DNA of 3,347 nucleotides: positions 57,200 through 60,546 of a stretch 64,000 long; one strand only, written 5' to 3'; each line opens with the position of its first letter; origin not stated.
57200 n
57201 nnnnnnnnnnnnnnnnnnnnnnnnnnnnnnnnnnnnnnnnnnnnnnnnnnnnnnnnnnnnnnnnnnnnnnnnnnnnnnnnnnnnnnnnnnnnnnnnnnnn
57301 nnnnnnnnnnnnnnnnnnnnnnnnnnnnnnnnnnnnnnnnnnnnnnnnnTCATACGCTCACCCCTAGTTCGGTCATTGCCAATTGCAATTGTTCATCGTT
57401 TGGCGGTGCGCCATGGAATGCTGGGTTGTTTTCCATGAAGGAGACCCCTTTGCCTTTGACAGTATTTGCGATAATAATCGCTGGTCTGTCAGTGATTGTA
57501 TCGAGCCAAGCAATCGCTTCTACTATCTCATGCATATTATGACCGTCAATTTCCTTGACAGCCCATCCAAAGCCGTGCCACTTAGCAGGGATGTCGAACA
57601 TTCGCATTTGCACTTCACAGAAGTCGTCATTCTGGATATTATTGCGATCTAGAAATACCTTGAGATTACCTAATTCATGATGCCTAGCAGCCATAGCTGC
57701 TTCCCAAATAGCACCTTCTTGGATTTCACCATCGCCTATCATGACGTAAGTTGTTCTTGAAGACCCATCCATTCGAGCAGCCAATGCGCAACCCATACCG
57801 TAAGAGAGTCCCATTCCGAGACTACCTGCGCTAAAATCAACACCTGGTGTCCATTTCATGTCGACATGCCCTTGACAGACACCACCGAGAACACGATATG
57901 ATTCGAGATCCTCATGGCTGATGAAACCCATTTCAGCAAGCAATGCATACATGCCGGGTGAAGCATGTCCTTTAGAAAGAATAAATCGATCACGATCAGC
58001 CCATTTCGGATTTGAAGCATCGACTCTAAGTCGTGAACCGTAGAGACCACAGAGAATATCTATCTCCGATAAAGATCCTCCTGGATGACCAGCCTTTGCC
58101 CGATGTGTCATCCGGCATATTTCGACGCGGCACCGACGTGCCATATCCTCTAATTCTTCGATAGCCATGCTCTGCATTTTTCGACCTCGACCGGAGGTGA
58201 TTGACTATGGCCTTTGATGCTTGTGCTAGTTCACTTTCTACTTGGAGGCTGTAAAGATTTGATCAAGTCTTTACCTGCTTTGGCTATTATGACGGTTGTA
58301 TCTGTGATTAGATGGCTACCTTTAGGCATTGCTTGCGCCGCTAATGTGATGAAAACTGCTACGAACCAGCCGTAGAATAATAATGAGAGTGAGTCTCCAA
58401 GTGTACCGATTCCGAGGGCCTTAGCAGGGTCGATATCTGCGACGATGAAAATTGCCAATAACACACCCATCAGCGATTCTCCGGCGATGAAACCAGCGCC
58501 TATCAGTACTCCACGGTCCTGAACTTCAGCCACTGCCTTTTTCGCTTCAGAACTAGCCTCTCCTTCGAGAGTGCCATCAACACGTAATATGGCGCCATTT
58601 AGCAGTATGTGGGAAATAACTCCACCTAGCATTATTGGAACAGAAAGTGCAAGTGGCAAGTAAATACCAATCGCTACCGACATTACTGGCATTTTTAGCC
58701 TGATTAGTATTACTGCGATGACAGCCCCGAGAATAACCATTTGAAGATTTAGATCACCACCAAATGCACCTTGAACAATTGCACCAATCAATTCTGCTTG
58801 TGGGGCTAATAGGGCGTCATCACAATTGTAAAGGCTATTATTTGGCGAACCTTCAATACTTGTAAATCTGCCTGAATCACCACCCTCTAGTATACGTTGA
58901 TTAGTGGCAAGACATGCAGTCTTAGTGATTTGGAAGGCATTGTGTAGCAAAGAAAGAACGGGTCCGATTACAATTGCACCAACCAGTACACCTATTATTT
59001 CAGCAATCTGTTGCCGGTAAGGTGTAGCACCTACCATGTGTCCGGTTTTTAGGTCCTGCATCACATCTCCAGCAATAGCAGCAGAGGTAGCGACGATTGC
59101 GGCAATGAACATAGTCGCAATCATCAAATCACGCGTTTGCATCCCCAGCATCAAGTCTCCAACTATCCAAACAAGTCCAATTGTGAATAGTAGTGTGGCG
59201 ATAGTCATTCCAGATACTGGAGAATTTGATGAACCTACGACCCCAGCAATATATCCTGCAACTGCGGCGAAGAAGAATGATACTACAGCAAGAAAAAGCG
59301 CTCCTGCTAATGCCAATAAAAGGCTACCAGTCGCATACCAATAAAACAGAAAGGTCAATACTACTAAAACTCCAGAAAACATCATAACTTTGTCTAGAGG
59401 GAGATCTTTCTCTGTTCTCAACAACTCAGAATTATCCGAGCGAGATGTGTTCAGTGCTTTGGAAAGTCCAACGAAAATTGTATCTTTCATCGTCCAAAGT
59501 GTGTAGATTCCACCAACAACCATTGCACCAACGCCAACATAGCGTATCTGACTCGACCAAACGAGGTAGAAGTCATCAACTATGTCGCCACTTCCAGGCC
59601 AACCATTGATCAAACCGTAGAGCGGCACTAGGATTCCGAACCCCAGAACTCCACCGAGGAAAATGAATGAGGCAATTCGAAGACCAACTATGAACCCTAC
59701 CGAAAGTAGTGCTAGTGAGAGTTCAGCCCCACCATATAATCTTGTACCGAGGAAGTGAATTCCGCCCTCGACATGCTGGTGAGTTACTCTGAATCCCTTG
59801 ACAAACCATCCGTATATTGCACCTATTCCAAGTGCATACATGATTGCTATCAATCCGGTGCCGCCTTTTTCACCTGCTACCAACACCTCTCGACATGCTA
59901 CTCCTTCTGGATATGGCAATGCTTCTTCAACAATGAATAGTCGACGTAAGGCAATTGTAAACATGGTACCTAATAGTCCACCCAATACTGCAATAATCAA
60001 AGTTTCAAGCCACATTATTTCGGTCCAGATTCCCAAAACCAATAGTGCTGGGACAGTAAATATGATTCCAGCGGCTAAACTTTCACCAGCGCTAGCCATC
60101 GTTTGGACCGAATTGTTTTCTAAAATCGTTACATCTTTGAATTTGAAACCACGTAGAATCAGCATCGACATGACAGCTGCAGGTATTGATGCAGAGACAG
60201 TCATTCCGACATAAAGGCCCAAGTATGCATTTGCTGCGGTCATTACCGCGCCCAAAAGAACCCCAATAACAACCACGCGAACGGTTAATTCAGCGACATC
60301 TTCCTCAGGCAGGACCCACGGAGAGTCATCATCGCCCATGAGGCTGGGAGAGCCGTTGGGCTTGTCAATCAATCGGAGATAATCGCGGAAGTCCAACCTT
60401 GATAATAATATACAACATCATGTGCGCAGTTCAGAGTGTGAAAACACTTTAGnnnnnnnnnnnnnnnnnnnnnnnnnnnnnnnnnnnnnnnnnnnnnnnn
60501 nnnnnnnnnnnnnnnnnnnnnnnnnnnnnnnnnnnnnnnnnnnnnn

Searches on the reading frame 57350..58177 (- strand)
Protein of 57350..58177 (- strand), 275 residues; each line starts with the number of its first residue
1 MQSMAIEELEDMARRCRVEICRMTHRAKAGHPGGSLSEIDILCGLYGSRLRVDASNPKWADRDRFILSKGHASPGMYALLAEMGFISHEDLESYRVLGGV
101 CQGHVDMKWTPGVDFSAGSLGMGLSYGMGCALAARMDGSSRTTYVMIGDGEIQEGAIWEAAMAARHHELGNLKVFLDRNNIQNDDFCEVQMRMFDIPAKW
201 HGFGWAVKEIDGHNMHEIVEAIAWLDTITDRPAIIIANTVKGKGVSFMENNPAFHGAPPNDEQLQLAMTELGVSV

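Call 80: search_protein_families(library=pfam, proteins=[window:57350-58177:-], max_evalue=0.00001)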
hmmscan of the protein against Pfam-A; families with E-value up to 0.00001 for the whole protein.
window:57350-58177:- (275 aa): 2 families
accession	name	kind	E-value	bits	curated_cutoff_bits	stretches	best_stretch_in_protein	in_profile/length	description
PF00456.26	Transketolase_N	-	1.2e-52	179.4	22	1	15-273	8-277/334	Transketolase, thiamine diphosphate binding domain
PF13292.11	DXP_synthase_N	-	1.6e-08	34.6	21.2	1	2-180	11-172/274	1-deoxy-D-xylulose-5-phosphate synthase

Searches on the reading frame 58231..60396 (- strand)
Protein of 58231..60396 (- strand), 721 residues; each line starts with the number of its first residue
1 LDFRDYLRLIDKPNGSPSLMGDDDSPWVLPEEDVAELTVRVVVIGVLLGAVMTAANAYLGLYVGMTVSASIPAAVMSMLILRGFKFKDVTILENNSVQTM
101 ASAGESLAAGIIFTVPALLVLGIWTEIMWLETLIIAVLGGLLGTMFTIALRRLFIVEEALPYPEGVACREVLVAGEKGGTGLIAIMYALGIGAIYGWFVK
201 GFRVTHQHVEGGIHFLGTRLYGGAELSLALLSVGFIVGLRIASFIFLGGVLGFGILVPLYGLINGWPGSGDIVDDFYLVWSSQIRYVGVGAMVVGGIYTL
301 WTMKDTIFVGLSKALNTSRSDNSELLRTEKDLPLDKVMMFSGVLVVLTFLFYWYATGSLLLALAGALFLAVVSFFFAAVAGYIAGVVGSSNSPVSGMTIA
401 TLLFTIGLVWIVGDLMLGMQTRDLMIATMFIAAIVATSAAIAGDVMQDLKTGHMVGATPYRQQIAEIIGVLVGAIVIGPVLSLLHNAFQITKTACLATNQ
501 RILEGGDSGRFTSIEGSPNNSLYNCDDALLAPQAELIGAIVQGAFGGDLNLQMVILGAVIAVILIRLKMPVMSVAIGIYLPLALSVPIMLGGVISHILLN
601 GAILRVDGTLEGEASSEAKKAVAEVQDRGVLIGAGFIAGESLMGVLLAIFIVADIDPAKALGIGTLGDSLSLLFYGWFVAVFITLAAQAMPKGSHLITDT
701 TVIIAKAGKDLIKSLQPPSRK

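Call 80: search_protein_families(library=pfam, proteins=[window:58231-60396:-], max_evalue=0.00001)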
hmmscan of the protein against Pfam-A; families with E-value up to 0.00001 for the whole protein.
window:58231-60396:- (721 aa): 1 family
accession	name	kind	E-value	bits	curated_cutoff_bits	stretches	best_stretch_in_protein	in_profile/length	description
PF03169.20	OPT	-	7.3e-90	302.8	25.8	2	36-493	1-499/623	OPT oligopeptide transporter protein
